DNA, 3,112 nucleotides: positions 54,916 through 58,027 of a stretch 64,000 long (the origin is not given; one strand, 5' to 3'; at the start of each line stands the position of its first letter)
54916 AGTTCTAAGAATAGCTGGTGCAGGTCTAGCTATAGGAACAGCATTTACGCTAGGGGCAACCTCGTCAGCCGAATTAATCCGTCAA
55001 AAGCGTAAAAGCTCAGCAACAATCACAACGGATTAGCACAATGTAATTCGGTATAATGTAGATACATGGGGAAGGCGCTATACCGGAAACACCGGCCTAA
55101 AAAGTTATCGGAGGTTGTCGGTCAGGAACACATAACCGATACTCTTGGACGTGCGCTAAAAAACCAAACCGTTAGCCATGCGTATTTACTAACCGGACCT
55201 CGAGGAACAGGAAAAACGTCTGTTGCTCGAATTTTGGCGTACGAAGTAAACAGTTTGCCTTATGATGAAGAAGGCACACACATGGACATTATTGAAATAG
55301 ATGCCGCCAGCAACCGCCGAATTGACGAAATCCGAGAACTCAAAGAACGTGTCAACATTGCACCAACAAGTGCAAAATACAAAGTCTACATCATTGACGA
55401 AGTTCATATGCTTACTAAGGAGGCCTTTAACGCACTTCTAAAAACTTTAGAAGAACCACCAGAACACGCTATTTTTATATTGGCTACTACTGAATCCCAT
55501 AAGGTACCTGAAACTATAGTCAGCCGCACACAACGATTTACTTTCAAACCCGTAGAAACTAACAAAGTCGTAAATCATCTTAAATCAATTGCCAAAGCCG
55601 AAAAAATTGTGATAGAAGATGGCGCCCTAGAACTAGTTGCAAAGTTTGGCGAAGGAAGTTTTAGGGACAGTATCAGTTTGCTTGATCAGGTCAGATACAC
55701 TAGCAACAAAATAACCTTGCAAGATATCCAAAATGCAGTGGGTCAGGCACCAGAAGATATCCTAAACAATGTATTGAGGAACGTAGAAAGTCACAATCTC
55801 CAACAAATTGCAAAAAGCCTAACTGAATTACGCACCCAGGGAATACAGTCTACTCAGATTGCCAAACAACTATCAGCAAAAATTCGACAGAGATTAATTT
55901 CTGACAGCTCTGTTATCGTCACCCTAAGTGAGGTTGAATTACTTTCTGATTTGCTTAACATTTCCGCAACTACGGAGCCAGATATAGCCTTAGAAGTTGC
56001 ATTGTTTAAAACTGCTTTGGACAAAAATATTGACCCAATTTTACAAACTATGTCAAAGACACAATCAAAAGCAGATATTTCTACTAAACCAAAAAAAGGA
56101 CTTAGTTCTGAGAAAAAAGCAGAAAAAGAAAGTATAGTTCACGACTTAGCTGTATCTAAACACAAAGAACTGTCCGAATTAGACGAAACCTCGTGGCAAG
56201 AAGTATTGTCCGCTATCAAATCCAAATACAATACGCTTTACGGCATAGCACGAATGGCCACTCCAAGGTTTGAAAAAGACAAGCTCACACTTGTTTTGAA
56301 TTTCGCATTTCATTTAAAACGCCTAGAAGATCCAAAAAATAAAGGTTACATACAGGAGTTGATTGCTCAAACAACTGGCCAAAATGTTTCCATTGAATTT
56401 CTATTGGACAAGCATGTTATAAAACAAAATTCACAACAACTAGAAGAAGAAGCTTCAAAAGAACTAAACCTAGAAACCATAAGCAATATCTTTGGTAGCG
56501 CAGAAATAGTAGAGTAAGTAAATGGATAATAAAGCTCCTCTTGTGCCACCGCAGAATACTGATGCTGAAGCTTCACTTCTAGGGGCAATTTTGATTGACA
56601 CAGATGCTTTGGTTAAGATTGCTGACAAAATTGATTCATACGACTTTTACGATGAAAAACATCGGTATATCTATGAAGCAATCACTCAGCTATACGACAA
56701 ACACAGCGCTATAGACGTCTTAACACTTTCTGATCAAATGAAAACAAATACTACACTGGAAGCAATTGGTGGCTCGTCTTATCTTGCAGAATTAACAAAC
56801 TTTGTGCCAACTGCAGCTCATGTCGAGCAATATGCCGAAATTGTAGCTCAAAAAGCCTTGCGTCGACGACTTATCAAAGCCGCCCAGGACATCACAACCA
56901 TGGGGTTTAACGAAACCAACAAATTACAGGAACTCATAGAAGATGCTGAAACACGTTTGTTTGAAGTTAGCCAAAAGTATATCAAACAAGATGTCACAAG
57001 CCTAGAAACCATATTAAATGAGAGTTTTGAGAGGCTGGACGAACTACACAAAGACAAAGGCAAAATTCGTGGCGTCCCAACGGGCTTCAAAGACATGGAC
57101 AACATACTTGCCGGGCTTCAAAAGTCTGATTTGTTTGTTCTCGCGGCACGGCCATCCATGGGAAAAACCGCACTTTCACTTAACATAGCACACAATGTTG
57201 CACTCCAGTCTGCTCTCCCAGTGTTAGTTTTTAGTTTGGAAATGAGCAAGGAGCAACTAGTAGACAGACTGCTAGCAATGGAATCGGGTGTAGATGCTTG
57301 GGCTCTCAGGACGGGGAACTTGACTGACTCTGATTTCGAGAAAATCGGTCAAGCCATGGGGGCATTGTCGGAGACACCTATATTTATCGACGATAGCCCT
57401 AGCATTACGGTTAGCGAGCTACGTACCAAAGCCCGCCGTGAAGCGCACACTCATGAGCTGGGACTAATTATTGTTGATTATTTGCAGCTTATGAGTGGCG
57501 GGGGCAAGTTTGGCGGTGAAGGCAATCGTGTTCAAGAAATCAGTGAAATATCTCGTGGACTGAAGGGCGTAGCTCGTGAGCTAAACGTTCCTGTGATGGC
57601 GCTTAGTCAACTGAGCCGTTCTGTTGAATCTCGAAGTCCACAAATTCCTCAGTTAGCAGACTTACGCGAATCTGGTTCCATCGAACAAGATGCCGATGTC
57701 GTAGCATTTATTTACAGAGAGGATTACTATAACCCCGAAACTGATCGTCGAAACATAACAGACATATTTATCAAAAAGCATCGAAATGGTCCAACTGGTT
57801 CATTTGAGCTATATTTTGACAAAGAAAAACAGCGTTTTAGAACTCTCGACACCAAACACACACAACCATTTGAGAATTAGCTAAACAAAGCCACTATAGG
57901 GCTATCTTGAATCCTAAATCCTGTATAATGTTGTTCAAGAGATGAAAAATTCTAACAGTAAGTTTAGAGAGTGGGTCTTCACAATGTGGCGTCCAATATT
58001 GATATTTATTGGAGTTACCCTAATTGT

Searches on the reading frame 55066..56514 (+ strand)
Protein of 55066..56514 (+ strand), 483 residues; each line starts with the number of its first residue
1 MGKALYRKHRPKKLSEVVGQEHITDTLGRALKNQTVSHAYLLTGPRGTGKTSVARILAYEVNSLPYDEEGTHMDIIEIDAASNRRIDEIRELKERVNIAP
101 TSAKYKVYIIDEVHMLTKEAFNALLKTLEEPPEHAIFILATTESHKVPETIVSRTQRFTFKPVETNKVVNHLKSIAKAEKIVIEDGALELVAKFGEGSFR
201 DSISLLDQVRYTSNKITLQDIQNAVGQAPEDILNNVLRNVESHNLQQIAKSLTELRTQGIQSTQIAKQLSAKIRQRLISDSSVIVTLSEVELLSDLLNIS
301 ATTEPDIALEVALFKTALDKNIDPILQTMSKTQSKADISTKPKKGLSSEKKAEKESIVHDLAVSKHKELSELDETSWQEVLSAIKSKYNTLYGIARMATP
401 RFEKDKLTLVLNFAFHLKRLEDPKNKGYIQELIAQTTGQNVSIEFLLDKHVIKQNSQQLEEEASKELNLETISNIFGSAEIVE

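Call 73: search_protein_families(library=pfam, proteins=[window:55066-56514:+], max_evalue=0.00001)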
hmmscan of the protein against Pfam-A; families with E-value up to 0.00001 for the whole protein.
window:55066-56514:+ (483 aa): 9 families
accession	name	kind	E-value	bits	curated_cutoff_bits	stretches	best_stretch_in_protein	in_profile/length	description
PF13177.12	DNA_pol3_delta2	-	6.1e-36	124.3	27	1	19-163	1-160/161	DNA polymerase III, delta subunit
PF00004.35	AAA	-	3.8e-15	56.9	21.2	1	40-161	1-129/131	ATPase family associated with various cellular activities (AAA)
PF22608.2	DNAX_ATPase_lid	-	1.4e-12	47.6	27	1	168-208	2-42/49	DNA polymerase III clamp loader subunit, ATPase lid domain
PF05496.18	RuvB_N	-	1.2e-07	32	27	1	10-130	2-110/159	Holliday junction DNA helicase RuvB P-loop domain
PF13401.12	AAA_22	-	1.3e-07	32.4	27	0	40-140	8-121/130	AAA domain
PF13173.12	AAA_14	-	2e-07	31.5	27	1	38-162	3-122/129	AAA domain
PF07728.20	AAA_5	-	4.4e-07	30.4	22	1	41-130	3-92/139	AAA domain (dynein-related subfamily)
PF20964.2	DnaX_C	-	2.5e-06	27.8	26.2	1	374-465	13-108/113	DNA polymerase III subunit tau, C-terminal domain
PF13479.12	AAA_24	-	3.6e-06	27.4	27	0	40-123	5-83/195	AAA domain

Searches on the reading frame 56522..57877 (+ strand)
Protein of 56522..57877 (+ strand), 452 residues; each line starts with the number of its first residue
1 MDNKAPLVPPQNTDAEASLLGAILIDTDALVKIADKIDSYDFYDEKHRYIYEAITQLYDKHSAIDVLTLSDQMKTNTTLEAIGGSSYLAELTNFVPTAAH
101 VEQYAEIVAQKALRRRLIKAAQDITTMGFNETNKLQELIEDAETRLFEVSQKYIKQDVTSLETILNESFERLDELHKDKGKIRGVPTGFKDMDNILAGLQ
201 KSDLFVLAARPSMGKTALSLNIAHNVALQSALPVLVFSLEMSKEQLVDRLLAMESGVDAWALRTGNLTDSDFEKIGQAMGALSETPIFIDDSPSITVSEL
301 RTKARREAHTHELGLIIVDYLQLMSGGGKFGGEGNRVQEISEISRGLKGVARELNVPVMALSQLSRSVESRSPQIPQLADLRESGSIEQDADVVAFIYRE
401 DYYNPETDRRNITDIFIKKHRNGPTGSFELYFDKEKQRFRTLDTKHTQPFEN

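Call 73: search_protein_families(library=pfam, proteins=[window:56522-57877:+], max_evalue=0.00001)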
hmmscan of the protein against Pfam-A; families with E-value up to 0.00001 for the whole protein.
window:56522-57877:+ (452 aa): 3 families
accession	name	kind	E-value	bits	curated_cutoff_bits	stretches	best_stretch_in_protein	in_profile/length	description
PF03796.21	DnaB_C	-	4.9e-106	354.2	27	1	184-440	1-254/255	DnaB-like helicase C terminal domain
PF00772.26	DnaB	-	3e-33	114.4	23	1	9-109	2-102/103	DnaB-like helicase N terminal domain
PF13481.12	AAA_25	-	2e-13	50.9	27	1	196-364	26-190/195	AAA domain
